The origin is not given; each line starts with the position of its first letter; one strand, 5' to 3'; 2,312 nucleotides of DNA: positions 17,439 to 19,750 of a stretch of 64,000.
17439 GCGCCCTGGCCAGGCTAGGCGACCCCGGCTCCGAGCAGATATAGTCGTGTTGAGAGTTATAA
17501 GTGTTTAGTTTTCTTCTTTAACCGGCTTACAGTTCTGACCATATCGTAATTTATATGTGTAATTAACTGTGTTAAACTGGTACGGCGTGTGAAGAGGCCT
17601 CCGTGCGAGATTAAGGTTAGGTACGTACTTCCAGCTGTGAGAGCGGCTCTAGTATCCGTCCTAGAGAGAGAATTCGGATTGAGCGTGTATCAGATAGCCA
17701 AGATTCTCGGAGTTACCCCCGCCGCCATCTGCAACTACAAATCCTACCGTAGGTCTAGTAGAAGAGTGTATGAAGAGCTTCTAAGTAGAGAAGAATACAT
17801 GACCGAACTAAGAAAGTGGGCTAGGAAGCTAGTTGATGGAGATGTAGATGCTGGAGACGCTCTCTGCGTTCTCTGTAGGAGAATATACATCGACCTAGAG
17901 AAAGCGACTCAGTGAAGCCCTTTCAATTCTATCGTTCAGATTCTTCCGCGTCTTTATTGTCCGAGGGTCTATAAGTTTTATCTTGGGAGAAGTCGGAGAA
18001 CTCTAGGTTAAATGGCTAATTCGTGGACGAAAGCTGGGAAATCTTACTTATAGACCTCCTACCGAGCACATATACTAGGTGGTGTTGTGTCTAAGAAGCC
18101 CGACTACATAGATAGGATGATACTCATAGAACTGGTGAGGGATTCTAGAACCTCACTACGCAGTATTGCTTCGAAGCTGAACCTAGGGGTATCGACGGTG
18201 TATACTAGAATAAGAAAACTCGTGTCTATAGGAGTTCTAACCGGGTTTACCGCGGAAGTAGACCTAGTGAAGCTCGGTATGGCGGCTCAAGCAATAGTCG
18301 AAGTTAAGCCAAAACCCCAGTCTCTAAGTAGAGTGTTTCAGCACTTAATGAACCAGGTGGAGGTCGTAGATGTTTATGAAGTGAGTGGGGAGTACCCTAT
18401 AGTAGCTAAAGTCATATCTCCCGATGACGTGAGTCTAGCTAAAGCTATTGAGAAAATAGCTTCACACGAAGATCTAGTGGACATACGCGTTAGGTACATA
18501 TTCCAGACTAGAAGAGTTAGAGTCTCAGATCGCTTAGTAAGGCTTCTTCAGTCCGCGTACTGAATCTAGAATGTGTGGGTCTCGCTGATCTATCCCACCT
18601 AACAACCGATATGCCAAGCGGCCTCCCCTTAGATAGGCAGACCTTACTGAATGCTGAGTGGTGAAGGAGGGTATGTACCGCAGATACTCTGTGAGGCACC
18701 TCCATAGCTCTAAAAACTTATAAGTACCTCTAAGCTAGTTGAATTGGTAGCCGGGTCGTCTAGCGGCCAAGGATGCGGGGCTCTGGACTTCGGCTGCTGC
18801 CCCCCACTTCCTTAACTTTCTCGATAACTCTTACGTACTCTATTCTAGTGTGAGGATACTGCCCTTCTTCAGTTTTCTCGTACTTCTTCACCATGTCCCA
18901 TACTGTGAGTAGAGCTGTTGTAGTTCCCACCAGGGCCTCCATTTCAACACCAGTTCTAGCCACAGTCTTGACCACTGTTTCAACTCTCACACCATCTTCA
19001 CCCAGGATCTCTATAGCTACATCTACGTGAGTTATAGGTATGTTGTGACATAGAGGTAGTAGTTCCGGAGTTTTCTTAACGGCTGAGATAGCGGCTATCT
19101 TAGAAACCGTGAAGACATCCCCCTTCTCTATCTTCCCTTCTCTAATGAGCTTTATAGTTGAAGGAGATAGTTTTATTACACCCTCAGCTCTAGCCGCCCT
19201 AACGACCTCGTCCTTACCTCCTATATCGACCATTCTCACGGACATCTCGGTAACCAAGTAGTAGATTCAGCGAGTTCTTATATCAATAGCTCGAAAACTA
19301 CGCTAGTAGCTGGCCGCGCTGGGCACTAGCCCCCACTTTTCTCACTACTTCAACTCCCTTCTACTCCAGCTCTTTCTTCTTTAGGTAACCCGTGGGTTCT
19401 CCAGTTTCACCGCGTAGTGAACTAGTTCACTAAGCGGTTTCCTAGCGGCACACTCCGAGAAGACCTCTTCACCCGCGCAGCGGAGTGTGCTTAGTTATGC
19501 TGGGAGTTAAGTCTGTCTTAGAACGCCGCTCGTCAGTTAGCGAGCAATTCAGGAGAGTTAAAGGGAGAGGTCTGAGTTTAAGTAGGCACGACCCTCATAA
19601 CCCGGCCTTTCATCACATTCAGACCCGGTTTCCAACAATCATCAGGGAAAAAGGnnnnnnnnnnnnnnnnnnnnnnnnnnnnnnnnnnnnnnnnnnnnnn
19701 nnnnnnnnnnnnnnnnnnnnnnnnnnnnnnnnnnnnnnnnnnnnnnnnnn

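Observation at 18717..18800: Orphan tRNA-Gln(CUG) 5' half with its own promoter and a GC-rich trailer: split-tRNA candidate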

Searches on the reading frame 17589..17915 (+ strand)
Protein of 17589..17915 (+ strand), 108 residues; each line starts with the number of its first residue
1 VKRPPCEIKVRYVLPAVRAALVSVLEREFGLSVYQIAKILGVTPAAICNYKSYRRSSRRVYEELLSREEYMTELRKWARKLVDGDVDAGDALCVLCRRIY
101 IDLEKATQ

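Call 14: search_protein_families(library=pfam, proteins=[window:17589-17915:+], max_evalue=0.01)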
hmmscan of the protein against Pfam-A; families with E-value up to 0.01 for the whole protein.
window:17589-17915:+ (108 aa): 2 families
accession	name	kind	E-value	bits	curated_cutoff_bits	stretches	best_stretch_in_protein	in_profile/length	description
PF13384.12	HTH_23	-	0.0025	18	24.6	1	22-51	10-38/50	Homeodomain-like domain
PF10654.15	DUF2481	-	0.0087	16.6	27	0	27-77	77-124/126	Protein of unknown function (DUF2481)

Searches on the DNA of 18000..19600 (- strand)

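Call 6: search_rna_families(source=window, start=18000, end=19600, threshold=evalue, max_evalue=10, show_alignments=3)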
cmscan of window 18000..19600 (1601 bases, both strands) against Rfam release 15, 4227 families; matches with E-value up to 10: 1.
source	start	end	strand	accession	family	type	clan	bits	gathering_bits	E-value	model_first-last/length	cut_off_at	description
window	19253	19385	+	RF02957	EFASI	Gene; sRNA;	-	16.7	51.2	3.3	1-133/133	no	EFASI RNA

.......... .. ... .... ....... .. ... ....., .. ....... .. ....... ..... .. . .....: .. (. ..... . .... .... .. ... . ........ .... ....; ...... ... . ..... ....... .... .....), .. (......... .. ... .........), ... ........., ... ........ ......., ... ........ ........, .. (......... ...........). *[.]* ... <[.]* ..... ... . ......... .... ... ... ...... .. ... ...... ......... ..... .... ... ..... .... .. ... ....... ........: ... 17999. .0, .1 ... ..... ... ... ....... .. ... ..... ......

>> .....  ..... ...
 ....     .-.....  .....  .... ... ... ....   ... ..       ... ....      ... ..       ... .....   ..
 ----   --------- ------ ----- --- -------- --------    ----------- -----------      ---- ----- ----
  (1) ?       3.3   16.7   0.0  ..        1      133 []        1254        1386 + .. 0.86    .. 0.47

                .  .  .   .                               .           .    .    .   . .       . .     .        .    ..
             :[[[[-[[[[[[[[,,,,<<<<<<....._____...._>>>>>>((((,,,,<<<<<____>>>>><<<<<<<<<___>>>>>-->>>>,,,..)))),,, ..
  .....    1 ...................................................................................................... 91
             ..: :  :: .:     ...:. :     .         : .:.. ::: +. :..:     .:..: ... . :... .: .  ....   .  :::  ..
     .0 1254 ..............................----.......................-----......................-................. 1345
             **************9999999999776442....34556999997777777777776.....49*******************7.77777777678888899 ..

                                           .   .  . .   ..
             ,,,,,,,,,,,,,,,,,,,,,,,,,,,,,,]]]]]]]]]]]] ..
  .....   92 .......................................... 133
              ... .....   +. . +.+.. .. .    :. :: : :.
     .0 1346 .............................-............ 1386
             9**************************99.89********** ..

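Call 51: search_rna_families(sources=[L028, L031, L022, L024, L010, L012], threshold=gathering)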
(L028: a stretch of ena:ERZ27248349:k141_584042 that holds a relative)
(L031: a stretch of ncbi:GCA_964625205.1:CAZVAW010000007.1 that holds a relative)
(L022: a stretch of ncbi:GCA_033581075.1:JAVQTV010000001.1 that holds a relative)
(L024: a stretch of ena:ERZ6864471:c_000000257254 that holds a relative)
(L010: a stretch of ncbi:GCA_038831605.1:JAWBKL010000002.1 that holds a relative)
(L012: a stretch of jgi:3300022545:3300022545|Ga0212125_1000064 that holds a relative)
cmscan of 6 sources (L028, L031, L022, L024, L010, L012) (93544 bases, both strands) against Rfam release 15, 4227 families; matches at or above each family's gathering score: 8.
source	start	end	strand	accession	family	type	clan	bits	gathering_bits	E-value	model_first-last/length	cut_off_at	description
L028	6434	6551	+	RF00001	5S_rRNA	Gene; rRNA;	CL00113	75.5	38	5.3e-14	1-120/120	no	5S ribosomal RNA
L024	5803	5891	+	RF00005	tRNA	Gene; tRNA;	CL00001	64.1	29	1.9e-11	1-71/71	no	tRNA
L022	9804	9892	+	RF00005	tRNA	Gene; tRNA;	CL00001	62.7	29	4.7e-11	1-71/71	no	tRNA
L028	8800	8889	+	RF00005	tRNA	Gene; tRNA;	CL00001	60.6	29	1.7e-10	1-71/71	no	tRNA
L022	6395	6469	-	RF00005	tRNA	Gene; tRNA;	CL00001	59.7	29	3.2e-10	1-71/71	no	tRNA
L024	2467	2541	-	RF00005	tRNA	Gene; tRNA;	CL00001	59.7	29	3.2e-10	1-71/71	no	tRNA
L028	8973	9045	+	RF00005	tRNA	Gene; tRNA;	CL00001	55.1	29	5.8e-09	1-71/71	no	tRNA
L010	11686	11771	+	RF00005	tRNA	Gene; tRNA;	CL00001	53.3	29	1.8e-08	1-71/71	no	tRNA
